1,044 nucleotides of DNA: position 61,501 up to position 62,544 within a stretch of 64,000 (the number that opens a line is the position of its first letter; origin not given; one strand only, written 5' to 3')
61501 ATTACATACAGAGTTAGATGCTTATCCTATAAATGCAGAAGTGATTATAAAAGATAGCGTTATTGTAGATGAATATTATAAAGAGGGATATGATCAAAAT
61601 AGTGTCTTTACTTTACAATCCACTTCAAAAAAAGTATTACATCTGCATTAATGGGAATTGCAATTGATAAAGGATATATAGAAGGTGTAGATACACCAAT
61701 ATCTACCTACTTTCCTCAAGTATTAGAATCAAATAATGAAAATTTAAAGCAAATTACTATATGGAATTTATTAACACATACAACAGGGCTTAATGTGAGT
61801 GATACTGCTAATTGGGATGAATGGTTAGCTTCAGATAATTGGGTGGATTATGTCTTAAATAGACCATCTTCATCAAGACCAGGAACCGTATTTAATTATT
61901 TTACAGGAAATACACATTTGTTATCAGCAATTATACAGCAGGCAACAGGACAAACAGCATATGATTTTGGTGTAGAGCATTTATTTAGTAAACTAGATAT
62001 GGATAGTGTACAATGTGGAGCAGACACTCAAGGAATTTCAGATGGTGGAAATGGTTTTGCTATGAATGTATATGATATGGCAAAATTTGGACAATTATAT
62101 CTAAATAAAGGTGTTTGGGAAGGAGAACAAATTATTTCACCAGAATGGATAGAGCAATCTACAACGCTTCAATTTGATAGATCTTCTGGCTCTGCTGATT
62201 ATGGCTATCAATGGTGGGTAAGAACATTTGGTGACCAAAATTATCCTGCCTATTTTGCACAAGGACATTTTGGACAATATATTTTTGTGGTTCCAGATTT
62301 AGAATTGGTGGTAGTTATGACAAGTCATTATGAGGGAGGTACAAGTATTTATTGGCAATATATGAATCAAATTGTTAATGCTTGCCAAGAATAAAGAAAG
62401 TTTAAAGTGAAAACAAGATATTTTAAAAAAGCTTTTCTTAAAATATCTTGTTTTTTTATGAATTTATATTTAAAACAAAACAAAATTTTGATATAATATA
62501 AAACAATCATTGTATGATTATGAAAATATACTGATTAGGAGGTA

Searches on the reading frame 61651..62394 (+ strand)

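Call 44: search_protein_families(library=pfam, proteins=[window:61651-62394:+], max_evalue=0.001)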
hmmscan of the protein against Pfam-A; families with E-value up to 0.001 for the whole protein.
window:61651-62394:+ (247 aa): 1 family
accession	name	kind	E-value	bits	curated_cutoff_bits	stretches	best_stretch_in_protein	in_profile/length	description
PF00144.29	Beta-lactamase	-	2.9e-25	89.6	27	1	13-229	75-312/329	Beta-lactamase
